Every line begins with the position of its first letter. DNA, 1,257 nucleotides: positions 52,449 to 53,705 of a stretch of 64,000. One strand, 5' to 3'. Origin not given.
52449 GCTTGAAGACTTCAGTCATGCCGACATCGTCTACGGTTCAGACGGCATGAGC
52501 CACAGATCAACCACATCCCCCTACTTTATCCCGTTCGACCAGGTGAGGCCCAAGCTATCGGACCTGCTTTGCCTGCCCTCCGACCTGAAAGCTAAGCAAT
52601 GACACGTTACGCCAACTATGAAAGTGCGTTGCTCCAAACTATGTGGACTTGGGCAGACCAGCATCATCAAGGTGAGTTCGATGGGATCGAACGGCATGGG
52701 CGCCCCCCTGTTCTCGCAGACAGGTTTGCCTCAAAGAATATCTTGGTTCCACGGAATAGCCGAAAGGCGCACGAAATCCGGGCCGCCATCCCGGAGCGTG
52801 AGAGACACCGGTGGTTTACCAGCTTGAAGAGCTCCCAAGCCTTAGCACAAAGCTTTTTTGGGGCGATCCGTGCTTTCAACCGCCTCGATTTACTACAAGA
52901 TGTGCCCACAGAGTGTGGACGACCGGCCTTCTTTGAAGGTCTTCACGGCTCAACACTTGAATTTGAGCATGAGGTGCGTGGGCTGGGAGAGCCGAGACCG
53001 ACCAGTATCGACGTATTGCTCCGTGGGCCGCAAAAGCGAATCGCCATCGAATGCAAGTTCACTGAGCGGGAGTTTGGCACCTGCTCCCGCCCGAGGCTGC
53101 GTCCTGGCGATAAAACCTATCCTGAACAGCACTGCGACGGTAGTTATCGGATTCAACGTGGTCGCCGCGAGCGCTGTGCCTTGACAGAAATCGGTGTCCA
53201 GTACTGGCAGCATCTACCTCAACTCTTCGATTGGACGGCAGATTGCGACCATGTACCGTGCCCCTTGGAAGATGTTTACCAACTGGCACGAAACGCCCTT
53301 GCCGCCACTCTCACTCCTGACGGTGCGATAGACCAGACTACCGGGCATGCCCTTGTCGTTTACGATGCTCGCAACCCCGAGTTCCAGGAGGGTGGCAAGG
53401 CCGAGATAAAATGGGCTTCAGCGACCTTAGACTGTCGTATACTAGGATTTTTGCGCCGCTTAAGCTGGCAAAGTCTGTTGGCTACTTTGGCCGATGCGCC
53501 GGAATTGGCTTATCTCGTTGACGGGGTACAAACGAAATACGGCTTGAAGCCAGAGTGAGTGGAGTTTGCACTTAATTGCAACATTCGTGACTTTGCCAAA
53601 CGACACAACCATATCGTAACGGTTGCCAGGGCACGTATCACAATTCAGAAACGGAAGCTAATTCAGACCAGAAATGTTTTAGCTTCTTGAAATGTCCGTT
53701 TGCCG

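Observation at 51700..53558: Translationally coupled pair of PD-(D/E)xK nuclease-like genes with no methyltransferase: candidate undescribed defence module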

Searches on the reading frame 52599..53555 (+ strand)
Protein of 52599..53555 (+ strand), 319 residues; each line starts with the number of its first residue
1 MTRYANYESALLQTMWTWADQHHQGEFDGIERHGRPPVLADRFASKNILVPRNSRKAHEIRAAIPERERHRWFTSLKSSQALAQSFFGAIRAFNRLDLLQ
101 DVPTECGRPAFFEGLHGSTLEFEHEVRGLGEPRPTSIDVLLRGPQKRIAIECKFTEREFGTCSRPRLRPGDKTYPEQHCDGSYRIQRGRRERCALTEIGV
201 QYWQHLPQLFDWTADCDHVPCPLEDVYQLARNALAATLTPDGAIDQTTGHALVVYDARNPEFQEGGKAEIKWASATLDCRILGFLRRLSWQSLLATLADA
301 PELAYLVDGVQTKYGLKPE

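Call 3: search_protein_families(library=pfam, proteins=[window:52599-53555:+], max_evalue=1)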
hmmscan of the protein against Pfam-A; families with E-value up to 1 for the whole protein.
window:52599-53555:+ (319 aa): 3 families
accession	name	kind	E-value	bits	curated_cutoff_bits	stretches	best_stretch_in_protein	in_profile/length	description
PF22558.3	REase-ARP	-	4.8e-29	102.3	27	1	31-315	20-270/270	Restriction Endonuclease associating with ARP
PF20796.3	PDDEXK_13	-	2.6e-05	24.2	27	1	66-176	75-185/290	PD-(D/E)XK nuclease superfamily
PF00711.24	Defensin_beta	-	0.16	12.4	21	1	150-168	15-33/36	Beta defensin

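Call 4: search_protein_families(library=padloc, proteins=[window:52599-53555:+], max_evalue=1)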
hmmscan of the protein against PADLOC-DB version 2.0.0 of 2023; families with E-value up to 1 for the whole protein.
window:52599-53555:+ (319 aa): 0 families

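Call 5: search_protein_families(library=ncbifam, proteins=[window:52599-53555:+], max_evalue=1)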
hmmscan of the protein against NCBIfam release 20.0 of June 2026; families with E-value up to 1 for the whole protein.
window:52599-53555:+ (319 aa): 0 families

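Call 6: search_protein_families(library=phrogs, proteins=[window:52599-53555:+], max_evalue=1)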
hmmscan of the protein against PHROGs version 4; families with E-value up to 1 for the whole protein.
window:52599-53555:+ (319 aa): 0 families

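Call 11: find_homologous_proteins(query=window:52599-53555:+)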
Query window:52599-53555:+ (319 aa): 909 proteins with E <= 0.001 among 3761 candidates; the best 120 are listed.
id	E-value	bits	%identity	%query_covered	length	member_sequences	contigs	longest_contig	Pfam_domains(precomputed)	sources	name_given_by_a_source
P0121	2.5e-217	738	99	100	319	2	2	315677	PF20796.4,PF22558.4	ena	-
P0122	1.1e-162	559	75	100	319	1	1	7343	PF22558.4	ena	-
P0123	6.0e-156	537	72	100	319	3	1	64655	PF22558.4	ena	-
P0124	7.2e-153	527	71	100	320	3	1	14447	PF22558.4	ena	-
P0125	6.5e-152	523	73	99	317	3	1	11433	PF22558.4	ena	-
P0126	2.1e-149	515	71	99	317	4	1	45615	PF22558.4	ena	-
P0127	4.3e-147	508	68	99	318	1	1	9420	PF22558.4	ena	-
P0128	7.8e-147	507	69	100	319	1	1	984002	PF22558.4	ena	-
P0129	1.4e-146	506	68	100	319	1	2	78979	PF22558.4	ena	-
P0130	7.2e-146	504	67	100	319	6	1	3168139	PF22558.4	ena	-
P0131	5.7e-145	501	66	100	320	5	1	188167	PF22558.4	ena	-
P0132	1.2e-143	496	67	100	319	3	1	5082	PF22558.4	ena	-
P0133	1.7e-143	496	66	100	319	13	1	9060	PF22558.4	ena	-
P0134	1.9e-142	492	66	100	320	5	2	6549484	PF22558.4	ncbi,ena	-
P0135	2.3e-142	492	66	100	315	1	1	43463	PF22558.4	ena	-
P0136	2.4e-142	492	67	100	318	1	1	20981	PF20796.4,PF22558.4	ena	-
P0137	4.6e-142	491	66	100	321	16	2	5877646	PF22558.4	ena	-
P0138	3.0e-141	488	66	99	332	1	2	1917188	PF20796.4,PF22558.4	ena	-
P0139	3.4e-141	488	64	100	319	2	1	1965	PF22558.4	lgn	-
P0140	5.4e-141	488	67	100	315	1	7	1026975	PF22558.4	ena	-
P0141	2.1e-140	486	67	100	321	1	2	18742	PF20796.4,PF22558.4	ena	-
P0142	3.2e-140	485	67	100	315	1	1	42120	PF22558.4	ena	-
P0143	3.5e-140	485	65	100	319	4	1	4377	PF20796.4,PF22558.4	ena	-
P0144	4.0e-140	485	65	100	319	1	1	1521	PF22558.4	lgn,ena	-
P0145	8.0e-140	484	65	99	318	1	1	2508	PF22558.4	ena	-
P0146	1.1e-139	483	66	99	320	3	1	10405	PF22558.4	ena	-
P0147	1.6e-139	483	67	97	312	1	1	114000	PF22558.4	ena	-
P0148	6.7e-139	481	65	100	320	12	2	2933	PF20796.4,PF22558.4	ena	-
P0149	2.0e-138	479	65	100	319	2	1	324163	PF20796.4,PF22558.4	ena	-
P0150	2.8e-138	479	66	100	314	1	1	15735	PF22558.4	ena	-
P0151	3.4e-138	478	65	100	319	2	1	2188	PF22558.4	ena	-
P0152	5.8e-138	478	66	100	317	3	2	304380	PF20796.4,PF22558.4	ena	-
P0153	8.5e-138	477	66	96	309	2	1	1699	PF20796.4,PF22558.4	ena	-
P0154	1.1e-137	477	65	97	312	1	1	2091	PF22558.4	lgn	-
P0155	2.8e-137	475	64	99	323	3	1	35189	PF22558.4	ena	-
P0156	2.8e-137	475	64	100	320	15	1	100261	PF22558.4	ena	-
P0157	7.4e-137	474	67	99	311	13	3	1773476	PF22558.4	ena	-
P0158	9.8e-137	474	64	99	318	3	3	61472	PF22558.4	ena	-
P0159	1.7e-136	473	64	99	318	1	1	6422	PF22558.4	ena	-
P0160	1.7e-136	473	63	98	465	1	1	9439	PF22558.4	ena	-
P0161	2.3e-136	472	65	97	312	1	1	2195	PF22558.4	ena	-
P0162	2.7e-136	472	65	100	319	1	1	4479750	PF22558.4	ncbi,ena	-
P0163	3.7e-136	472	63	100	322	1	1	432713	PF22558.4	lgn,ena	-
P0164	3.8e-136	472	64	100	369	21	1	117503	PF22558.4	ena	-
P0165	9.1e-136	470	64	100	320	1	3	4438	PF22558.4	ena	-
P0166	1.3e-135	470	66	99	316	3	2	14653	PF20796.4,PF22558.4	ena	-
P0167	4.1e-135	468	63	100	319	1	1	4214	PF22558.4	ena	-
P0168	7.7e-135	467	64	100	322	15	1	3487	PF22558.4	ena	-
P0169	9.6e-135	467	66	100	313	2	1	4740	PF22558.4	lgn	-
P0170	1.2e-134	467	64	99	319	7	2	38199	PF22558.4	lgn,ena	-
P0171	4.5e-134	465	65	99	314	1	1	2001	PF22558.4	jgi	jgi:hypothetical protein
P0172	6.6e-134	464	64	99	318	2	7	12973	PF22558.4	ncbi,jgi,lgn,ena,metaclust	metaclust:\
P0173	2.1e-133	463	64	99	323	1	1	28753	PF22558.4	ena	-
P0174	2.2e-133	463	63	100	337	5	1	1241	PF22558.4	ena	-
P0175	2.2e-133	463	64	99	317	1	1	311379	PF20796.4,PF22558.4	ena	-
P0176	4.0e-133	462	74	85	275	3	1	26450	PF20796.4,PF22558.4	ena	-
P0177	6.0e-133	461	63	100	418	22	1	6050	PF22558.4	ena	-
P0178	6.5e-133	461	63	99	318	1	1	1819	PF22558.4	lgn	-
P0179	7.7e-133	461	64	98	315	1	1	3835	PF22558.4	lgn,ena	-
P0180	2.7e-132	459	61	100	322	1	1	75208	PF22558.4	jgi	-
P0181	3.3e-132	459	64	96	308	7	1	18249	PF22558.4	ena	-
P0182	9.0e-132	457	63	99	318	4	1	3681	PF22558.4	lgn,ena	-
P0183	1.3e-131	457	64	100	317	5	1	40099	PF22558.4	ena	-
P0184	1.5e-131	457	67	97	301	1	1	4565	PF22558.4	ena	-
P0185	2.5e-131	456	61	100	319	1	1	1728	PF22558.4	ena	-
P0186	3.1e-131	455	62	99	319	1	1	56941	PF22558.4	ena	-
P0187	4.1e-131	455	66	98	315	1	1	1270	PF20796.4,PF22558.4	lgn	-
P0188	9.9e-131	454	62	100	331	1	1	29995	PF22558.4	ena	-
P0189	2.2e-130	453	62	100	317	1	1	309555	PF22558.4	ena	-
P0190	3.5e-130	452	62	100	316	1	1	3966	PF22558.4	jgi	-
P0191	1.0e-129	450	61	98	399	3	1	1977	PF22558.4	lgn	-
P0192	1.3e-129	450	64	100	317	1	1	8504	PF22558.4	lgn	-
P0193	3.1e-129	449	61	100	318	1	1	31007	PF22558.4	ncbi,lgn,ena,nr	ncbi:MAG: hypothetical protein F4Y02_06005 [Chloroflexi bacterium]|nr:hypothetical protein [Chlorofl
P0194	4.0e-129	449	63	98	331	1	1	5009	PF22558.4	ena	-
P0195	1.5e-128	447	62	99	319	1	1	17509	PF22558.4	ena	-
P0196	2.7e-128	446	63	98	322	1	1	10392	PF22558.4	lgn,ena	-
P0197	5.2e-128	445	63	100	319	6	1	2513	PF20796.4,PF22558.4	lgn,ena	-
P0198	6.0e-128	445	63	98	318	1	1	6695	PF22558.4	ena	-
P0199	6.6e-128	445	63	95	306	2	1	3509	PF22558.4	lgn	-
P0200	9.2e-128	444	62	100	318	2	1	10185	PF20796.4,PF22558.4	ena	-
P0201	1.0e-127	444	63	100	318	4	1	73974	PF20796.4,PF22558.4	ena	-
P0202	1.3e-127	444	61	100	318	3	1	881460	PF22558.4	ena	-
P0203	1.8e-127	443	62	99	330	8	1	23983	PF20796.4,PF22558.4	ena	-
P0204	1.9e-127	443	61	100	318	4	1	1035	PF22558.4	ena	-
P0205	2.2e-127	443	61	99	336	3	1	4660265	PF20796.4,PF22558.4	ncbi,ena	-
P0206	3.2e-127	442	60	99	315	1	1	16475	PF22558.4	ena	-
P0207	3.4e-127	442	61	100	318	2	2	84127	PF22558.4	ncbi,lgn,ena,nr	ncbi:MAG: hypothetical protein OXF33_10710 [Rhodospirillales bacterium]|nr:hypothetical protein [Rho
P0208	3.5e-127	442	61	100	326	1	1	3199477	PF22558.4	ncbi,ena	-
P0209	5.1e-127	442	62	100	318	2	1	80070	PF22558.4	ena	-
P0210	1.2e-126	440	64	100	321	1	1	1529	PF22558.4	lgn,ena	-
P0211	2.5e-126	439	62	100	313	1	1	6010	PF20796.4,PF22558.4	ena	-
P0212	2.7e-126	439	61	100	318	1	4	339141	PF22558.4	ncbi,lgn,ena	-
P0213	3.7e-126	439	61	99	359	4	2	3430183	PF22558.4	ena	-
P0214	7.0e-126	438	60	100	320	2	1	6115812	PF22558.4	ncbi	-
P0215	1.1e-125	437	61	100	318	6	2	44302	PF22558.4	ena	-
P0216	1.7e-125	437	61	100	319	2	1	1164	PF20796.4,PF22558.4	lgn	-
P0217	2.2e-125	436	62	99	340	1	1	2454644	PF22558.4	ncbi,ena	-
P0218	2.3e-125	436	61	98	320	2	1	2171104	PF22558.4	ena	-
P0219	2.4e-125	436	61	100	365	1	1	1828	PF22558.4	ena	-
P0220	2.6e-125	436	62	100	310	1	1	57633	PF22558.4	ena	-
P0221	3.1e-125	436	59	100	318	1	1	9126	PF22558.4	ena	-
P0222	7.5e-125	434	60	100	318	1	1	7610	PF22558.4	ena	-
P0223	1.2e-124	434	61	98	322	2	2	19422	PF22558.4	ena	-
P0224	1.5e-124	434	60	100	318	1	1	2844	PF22558.4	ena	-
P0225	1.5e-124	433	62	100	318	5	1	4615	PF22558.4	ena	-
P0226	1.9e-124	433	60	99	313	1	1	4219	PF22558.4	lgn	-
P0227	1.9e-124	433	59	99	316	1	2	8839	PF22558.4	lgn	-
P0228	2.6e-124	433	61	100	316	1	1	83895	PF20796.4,PF22558.4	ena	-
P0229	3.5e-124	432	61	99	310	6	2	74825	PF22558.4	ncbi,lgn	-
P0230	4.4e-124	432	62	99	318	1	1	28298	PF20796.4,PF22558.4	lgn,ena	-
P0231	5.2e-124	432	61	99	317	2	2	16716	PF22558.4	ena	-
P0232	7.5e-124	431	61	100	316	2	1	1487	PF22558.4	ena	-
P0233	1.1e-123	431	60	99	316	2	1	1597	PF22558.4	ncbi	-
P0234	1.2e-123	430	60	99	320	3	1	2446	PF22558.4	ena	-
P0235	1.3e-123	430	60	99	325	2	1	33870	PF22558.4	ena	-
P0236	5.1e-123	428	62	99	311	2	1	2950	PF22558.4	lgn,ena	-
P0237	7.0e-123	428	60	98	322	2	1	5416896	PF22558.4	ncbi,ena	-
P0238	7.2e-123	428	60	99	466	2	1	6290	PF22558.4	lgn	-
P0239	1.1e-122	427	60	100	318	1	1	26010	PF22558.4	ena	-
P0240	1.8e-122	427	60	98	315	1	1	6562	PF22558.4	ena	-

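Call 26: search_solved_structures(query=A2, max_evalue=10, show_alignments=3)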
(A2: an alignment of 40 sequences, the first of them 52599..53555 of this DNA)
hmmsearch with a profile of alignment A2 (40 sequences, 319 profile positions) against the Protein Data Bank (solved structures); distinct sequences matched with E-value up to 10: 0.

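Call 35: predict_structure(alignment_id=A2)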
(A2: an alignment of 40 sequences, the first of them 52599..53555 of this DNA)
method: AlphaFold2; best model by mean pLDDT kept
length: 319 residues; sequences in the alignment: 40
mean_pLDDT: 81.8   pTM: 0.84
mean pLDDT of the five models: 81.8, 81.4, 80.8, 80.3, 68.8
residues with pLDDT >= 90: 160; 70-90: 89; 50-70: 33; < 50: 37
segments of 3 or more residues with pLDDT < 50: 161-171, 173-192, 216-219
pLDDT, mean of each block of 10 residues (from residue 1): 89 96 94 91 93 91 82 90 94 93 93 88 78 76 92 81 42 48 40 54 79 58 59 86 86 95 90 87 92 94 96 92
secondary structure, 60 per line:
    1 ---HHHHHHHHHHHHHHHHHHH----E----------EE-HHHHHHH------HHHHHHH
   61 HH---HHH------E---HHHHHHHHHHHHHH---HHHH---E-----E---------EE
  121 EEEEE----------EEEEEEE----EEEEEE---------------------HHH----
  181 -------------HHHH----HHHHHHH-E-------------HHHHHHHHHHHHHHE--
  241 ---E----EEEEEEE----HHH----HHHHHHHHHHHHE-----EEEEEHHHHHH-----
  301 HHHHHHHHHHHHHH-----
elements in order: H4-22 H41-47 H54-62 H79-92 H96-99 E119-125 E136-142 E147-152 H194-197 H202-208 H224-237 E249-255 H267-278 E285-289 H290-295 H301-314

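Call 38: fold_search(model_id=the predicted structure, library=pdb)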
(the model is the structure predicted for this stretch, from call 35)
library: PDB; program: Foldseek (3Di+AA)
matches with E <= 10: 226; with E <= 0.001: 0
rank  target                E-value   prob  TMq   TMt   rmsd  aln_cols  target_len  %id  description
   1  8ps4_A                6.6e-02  0.16  0.24  0.20  21.9       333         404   11  Escherichia coli SduA complex (released 2025-01-22)
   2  1y88                  1.8e-01  0.23  0.18  0.28  10.9       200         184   14  Crystal Structure of Protein of Unknown Function AF1548 (released 2004-12-21)
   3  2wcw_A                2.2e-01  0.21  0.09  0.20   5.3        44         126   27  1.6A resolution structure of Archaeoglobus fulgidus Hjc, a Holliday junction resolvase from an archaeal hyperthermophi (released 2009-03-24)
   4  1gef_B                2.4e-01  0.33  0.08  0.20   4.8        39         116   20  Crystal structure of the archaeal holliday junction resolvase HJC (released 2001-03-21)
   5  2wiw_B                2.4e-01  0.21  0.09  0.20   5.3        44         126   27  Crystal structures of Holliday junction resolvases from Archaeoglobus fulgidus bound to DNA substrate (released 2009-05-26)
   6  1gef_E                2.5e-01  0.33  0.08  0.20   4.9        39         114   20  Crystal structure of the archaeal holliday junction resolvase HJC (released 2001-03-21)
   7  2wiz_A                2.7e-01  0.21  0.09  0.20   5.4        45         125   27  Crystal structures of Holliday junction resolvases from Archaeoglobus fulgidus bound to DNA substrate (released 2009-05-26)
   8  2wcz_A                2.8e-01  0.20  0.09  0.20   5.2        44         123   27  1.6A resolution structure of Archaeoglobus fulgidus Hjc, a Holliday junction resolvase from an archaeal hyperthermophi (released 2009-03-24)
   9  5lts_A                2.8e-01  0.10  0.12  0.17   9.8       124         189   11  Crystal structure of Lymphocytic choriomeningitis mammarenavirus endonuclease Mutant D118A (released 2017-09-13)
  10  3odh_B                3.0e-01  0.51  0.10  0.15   2.3        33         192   33  Structure of OkrAI/DNA complex (released 2010-10-06)
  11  2wcw_C                3.0e-01  0.18  0.09  0.20   5.6        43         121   21  1.6A resolution structure of Archaeoglobus fulgidus Hjc, a Holliday junction resolvase from an archaeal hyperthermophi (released 2009-03-24)
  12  2wiz_B                3.2e-01  0.18  0.09  0.21   5.3        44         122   27  Crystal structures of Holliday junction resolvases from Archaeoglobus fulgidus bound to DNA substrate (released 2009-05-26)
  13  2wcz_B                3.4e-01  0.20  0.09  0.21   4.4        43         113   16  1.6A resolution structure of Archaeoglobus fulgidus Hjc, a Holliday junction resolvase from an archaeal hyperthermophi (released 2009-03-24)
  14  2wiw_A                3.8e-01  0.18  0.10  0.22   4.1        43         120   21  Crystal structures of Holliday junction resolvases from Archaeoglobus fulgidus bound to DNA substrate (released 2009-05-26)
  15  8iby_C                4.1e-01  0.11  0.13  0.06  10.8       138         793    9  Structure of R2 with 5'ORF (released 2023-09-20)
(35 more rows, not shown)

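Call 48: find_encoding_contigs(protein=P0134, flank=10000, max_places=2)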
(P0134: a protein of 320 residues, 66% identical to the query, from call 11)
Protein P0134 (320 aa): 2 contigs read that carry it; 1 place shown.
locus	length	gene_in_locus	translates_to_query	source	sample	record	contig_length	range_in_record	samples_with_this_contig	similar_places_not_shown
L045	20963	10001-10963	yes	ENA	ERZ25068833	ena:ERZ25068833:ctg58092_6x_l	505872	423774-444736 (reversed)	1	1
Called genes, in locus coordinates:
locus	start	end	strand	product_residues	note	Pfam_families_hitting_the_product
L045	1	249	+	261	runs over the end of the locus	PF01261:AP_endonuc_2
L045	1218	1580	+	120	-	PF05973:Gp49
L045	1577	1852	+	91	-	PF13744:HTH_37 (faint), PF12844:HTH_19 (weak), PF13560:HTH_31, PF01381:HTH_3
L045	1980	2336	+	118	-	PF00293:NUDIX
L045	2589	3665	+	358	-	PF14597:Lactamase_B_5, PF00753:Lactamase_B (weak), PF07883:Cupin_2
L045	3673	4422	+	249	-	PF00857:Isochorismatase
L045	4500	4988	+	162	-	-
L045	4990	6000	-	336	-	PF13737:DDE_Tnp_1_5, PF01609:DDE_Tnp_1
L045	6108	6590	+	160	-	-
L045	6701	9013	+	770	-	PF01547:SBP_bac_1, PF13416:SBP_bac_8, PF00528:BPD_transp_1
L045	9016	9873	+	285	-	PF00528:BPD_transp_1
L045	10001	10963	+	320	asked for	PF22558:REase-ARP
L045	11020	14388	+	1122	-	PF02384:N6_Mtase, PF20473:MmeI_Mtase (weak), PF07669:Eco57I (weak), PF18135:Type_ISP_C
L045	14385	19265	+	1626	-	PF05729:NACHT, PF13191:AAA_16 (weak), PF13646:HEAT_2 (faint)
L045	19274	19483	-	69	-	-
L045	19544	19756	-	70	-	PF21748:UPF0150 (weak), PF15919:HicB_lk_antitox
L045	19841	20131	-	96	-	PF02604:PhdYeFM_antitox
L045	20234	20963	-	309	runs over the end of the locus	PF00248:Aldo_ket_red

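Call 49: find_encoding_contigs(protein=P0162, flank=10000, max_places=2)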
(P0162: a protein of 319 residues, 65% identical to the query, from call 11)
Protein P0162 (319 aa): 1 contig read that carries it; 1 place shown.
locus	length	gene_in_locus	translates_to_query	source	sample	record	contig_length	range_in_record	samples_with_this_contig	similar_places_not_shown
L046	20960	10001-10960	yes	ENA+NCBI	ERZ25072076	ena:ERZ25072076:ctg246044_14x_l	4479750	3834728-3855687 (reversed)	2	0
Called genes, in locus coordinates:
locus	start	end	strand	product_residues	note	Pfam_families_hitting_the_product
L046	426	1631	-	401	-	PF00255:GSHPx (weak), PF00578:AhpC-TSA, PF08534:Redoxin, PF00085:Thioredoxin, PF13098:Thioredoxin_2, PF13905:Thioredoxin_8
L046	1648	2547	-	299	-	PF24827:AstE_AspA_cat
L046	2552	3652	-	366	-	PF00291:PALP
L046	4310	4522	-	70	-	-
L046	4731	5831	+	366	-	PF02463:SMC_N, PF11398:DUF2813 (weak), PF13175:AAA_15, PF13476:AAA_23, PF13304:AAA_21, PF13175:AAA_15 (weak)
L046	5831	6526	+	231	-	PF14103:DUF4276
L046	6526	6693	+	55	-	-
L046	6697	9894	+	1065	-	PF25794:SACS, PF13020:NOV_C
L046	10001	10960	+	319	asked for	PF22558:REase-ARP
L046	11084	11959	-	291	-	PF13505:OMP_b-brl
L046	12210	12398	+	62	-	-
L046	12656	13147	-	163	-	PF01909:NTP_transf_2, PF18765:Polbeta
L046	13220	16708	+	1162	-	PF02384:N6_Mtase, PF20473:MmeI_Mtase (faint), PF07669:Eco57I (weak), PF18135:Type_ISP_C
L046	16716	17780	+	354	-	PF18928:DUF5677 (weak)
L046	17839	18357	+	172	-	PF18135:Type_ISP_C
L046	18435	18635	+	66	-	PF09957:VapB_antitoxin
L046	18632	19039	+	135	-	PF01850:PIN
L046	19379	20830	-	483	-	PF18862:ApeA_NTD1, PF18739:HEPN_Apea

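Call 50: find_encoding_contigs(protein=P0214, flank=10000, max_places=2)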
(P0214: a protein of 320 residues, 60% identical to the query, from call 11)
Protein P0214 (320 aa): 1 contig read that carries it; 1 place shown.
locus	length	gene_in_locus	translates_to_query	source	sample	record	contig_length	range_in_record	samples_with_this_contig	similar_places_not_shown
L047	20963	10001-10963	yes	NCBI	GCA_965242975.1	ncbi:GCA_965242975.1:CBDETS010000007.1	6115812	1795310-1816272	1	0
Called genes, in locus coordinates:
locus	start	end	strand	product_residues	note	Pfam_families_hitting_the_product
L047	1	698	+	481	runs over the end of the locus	-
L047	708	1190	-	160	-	-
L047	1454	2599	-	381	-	PF00465:Fe-ADH, PF13685:Fe-ADH_2 (weak), PF25137:ADH_Fe_C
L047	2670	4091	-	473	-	PF00120:Gln-synt_C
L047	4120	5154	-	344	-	PF03480:DctP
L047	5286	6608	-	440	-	PF06808:DctM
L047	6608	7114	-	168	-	PF04290:DctQ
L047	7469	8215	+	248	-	PF00293:NUDIX (faint)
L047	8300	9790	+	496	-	PF00392:GntR, PF00155:Aminotran_1_2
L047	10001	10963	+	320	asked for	PF22558:REase-ARP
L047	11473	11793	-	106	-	-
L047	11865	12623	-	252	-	-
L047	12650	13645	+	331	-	PF01515:PTA_PTB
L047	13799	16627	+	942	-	PF04879:Molybdop_Fe4S4, PF00384:Molybdopterin, PF01568:Molydop_binding (weak)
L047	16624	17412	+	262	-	PF12838:Fer4_7, PF13237:Fer4_10, PF13247:Fer4_11, PF13187:Fer4_9 (weak), PF25160:LdpA_Fe-S-bd (weak), PF12797:Fer4_2 (weak), PF12837:Fer4_6 (weak), PF00037:Fer4, +4 more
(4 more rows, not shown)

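Call 51: find_encoding_contigs(protein=P0237, flank=10000, max_places=2)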
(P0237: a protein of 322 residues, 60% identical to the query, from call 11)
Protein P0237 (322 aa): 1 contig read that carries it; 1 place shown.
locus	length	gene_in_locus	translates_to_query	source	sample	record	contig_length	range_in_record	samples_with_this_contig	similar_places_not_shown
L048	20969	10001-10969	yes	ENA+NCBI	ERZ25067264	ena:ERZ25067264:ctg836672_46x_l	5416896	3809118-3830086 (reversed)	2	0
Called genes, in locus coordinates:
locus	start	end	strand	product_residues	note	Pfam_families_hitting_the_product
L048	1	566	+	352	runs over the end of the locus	PF08240:ADH_N, PF23835:DUF7205 (faint), PF16912:Glu_dehyd_C, PF00107:ADH_zinc_N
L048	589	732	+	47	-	-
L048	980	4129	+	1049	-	PF12705:PDDEXK_1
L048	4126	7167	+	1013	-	PF00580:UvrD-helicase, PF13245:AAA_19, PF13361:UvrD_C, PF13538:UvrD_C_2 (faint), PF12705:PDDEXK_1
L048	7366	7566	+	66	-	-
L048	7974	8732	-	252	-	-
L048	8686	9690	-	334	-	PF00145:DNA_methylase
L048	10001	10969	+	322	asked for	PF22558:REase-ARP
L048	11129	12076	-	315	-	PF18928:DUF5677 (weak)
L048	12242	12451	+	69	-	-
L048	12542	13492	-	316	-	PF04909:Amidohydro_2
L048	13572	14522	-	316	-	PF04015:DUF362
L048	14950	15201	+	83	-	PF07927:HicA_toxin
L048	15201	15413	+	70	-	PF15919:HicB_lk_antitox, PF21748:UPF0150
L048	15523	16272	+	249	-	PF05721:PhyH (weak)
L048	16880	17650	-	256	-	-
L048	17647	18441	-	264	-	-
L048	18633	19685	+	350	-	PF02746:MR_MLE_N, PF13378:MR_MLE_C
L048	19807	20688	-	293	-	PF13091:PLDc_2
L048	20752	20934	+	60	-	-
